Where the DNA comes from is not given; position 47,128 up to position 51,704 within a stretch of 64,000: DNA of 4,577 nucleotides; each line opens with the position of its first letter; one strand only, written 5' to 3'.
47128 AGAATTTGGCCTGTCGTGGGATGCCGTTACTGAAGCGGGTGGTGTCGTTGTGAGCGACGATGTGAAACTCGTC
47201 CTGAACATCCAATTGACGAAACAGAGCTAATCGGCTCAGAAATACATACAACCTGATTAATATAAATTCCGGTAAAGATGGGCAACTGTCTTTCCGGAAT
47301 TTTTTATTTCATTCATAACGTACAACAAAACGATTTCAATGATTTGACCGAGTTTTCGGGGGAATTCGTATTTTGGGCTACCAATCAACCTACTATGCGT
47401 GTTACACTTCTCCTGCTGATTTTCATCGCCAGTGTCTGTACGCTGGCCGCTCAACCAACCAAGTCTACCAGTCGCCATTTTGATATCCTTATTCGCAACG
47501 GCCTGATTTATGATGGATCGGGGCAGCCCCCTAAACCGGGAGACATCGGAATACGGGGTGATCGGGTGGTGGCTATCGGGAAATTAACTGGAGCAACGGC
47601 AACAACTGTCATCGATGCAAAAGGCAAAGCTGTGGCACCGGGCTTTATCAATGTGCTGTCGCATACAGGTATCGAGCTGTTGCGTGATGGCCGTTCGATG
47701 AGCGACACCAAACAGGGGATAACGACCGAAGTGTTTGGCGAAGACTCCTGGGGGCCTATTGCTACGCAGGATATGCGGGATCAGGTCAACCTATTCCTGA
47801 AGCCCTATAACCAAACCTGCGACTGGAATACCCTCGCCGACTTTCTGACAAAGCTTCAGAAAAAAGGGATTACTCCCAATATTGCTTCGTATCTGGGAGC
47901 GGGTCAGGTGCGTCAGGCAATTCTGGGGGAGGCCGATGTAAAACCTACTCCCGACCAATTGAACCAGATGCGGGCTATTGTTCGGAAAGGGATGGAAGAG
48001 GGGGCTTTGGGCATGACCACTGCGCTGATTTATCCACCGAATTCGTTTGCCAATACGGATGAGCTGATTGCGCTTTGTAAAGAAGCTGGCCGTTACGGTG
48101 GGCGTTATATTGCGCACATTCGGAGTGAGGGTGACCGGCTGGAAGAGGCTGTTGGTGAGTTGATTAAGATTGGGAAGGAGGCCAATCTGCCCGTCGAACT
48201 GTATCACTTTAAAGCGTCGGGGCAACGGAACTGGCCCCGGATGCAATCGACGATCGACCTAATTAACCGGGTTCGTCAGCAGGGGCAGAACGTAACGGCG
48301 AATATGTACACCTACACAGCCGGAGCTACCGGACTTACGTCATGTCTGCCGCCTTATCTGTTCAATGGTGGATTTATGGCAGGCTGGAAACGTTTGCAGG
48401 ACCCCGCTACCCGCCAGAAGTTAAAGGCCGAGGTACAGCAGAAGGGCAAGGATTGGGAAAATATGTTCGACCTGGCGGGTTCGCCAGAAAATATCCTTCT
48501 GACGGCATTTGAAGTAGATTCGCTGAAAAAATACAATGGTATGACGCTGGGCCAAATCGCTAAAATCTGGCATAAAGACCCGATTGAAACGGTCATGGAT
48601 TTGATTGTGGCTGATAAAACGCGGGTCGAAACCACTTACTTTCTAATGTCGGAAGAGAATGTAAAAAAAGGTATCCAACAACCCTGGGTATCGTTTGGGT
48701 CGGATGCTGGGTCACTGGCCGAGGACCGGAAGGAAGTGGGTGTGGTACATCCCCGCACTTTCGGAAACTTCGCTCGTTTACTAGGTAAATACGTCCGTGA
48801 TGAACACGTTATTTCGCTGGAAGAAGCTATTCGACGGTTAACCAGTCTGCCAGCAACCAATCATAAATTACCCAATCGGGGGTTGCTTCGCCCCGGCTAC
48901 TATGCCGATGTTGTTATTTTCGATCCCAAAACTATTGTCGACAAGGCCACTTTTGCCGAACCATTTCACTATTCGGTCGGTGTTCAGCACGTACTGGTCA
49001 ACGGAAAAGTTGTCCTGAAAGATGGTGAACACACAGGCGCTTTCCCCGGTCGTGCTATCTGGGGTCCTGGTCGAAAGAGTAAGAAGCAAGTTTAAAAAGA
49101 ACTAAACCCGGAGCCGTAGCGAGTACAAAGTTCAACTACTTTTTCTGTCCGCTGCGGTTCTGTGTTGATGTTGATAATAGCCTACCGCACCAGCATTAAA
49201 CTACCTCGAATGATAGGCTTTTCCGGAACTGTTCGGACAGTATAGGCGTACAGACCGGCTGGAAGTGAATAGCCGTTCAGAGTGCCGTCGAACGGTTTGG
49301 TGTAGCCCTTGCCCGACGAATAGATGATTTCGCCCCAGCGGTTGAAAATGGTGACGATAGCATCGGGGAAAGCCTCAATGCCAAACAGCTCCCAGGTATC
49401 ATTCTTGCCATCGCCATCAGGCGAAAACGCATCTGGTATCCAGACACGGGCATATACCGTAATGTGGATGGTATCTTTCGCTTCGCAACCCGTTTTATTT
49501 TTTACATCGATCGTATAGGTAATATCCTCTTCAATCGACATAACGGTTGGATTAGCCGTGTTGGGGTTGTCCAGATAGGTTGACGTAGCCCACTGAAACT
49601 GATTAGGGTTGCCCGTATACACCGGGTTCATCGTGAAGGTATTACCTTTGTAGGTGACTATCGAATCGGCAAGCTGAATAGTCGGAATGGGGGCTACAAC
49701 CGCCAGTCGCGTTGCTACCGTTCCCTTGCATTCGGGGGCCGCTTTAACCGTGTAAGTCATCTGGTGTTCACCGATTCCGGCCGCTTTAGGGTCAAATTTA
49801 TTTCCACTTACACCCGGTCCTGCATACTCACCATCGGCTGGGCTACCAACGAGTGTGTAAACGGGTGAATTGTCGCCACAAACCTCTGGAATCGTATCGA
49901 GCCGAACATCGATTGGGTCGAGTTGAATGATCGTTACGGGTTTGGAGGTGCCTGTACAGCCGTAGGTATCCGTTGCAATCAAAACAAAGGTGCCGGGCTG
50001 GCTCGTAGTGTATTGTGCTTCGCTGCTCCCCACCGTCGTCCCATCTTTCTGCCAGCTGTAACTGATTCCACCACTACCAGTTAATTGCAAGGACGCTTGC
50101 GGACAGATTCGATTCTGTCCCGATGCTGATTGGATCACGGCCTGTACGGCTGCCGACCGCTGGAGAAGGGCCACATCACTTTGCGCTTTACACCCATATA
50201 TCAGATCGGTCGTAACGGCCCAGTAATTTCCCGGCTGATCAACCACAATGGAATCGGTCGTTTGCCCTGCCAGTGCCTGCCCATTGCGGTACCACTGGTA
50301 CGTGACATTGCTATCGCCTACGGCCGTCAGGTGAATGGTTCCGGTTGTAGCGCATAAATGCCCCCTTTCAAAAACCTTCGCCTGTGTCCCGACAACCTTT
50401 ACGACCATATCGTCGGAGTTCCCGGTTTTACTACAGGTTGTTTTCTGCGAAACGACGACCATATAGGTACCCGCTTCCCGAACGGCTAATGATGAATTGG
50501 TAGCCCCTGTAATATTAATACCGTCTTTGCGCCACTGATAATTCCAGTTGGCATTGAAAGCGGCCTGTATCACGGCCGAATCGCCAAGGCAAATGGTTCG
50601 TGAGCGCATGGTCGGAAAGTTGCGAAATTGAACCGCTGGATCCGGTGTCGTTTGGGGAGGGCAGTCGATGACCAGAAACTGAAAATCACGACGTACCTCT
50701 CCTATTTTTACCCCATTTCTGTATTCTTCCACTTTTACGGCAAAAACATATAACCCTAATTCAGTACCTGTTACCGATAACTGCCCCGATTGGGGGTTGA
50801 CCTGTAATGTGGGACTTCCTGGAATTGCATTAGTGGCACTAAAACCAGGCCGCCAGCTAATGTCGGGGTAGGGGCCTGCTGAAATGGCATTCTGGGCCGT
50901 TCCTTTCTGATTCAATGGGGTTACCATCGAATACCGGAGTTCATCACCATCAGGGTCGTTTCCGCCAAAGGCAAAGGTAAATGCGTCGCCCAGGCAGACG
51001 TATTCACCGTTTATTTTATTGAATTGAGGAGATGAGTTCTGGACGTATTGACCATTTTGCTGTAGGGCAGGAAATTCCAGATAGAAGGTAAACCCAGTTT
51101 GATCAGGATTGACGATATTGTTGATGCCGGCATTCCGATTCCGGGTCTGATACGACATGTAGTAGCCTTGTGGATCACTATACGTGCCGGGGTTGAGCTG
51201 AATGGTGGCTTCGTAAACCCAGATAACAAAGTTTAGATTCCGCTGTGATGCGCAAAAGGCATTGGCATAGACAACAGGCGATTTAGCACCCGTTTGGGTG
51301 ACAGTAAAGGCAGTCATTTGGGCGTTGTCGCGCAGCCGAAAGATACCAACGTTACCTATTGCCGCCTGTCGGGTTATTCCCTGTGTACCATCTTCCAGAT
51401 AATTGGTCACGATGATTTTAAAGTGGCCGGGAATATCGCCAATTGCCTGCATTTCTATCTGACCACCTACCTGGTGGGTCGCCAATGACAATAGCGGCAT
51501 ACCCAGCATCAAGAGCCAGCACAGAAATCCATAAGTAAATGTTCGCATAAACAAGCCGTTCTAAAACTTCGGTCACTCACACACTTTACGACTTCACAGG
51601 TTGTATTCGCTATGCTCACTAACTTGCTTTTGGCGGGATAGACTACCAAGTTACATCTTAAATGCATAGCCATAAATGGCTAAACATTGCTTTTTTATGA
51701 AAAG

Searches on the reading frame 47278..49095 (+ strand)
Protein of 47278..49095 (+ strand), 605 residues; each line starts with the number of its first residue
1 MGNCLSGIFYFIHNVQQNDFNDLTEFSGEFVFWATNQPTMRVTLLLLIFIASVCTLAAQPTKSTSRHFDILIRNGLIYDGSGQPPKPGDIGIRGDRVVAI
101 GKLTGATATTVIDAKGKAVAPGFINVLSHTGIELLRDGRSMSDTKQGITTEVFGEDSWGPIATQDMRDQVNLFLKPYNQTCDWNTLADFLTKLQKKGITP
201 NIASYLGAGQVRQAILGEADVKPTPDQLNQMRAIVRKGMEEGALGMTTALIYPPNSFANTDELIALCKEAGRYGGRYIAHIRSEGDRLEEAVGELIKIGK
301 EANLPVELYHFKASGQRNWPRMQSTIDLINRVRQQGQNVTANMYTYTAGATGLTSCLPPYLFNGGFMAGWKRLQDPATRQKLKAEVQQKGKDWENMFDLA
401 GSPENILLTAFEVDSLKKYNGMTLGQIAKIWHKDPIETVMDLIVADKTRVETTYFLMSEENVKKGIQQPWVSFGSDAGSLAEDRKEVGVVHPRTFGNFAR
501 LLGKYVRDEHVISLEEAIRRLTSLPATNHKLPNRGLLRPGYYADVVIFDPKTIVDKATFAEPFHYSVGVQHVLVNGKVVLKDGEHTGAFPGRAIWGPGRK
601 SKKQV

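Call 62: search_protein_families(library=pfam, proteins=[window:47278-49095:+], max_evalue=0.001)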
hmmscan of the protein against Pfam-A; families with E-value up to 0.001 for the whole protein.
window:47278-49095:+ (605 aa): 2 families
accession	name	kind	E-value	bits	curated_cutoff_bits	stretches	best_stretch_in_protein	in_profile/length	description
PF07969.17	Amidohydro_3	-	7.9e-23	82.1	29.7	1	111-579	2-471/472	Amidohydrolase family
PF01979.26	Amidohydro_1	-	1.4e-13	51.2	25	1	467-579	244-345/345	Amidohydrolase family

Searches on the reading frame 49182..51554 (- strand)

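Call 62: search_protein_families(library=pfam, proteins=[window:49182-51554:-], max_evalue=0.001)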
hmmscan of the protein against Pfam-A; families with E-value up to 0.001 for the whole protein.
window:49182-51554:- (790 aa): 4 families
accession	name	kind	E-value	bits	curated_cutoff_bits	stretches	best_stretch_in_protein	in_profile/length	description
PF13585.12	CHU_C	-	5e-19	68.7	27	1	706-779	3-77/86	CHU_C Type IX secretion signal domain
PF19081.6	Ig_7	-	2.6e-06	28.1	27.3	0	314-377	4-74/84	Ig-like domain CHU_C associated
PF13895.12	Ig_2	-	3e-05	24.6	27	0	413-450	25-65/79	Immunoglobulin domain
PF06832.18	BiPBP_C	-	0.0005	20.3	26.8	0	489-534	37-85/90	Penicillin-Binding Protein C-terminus Family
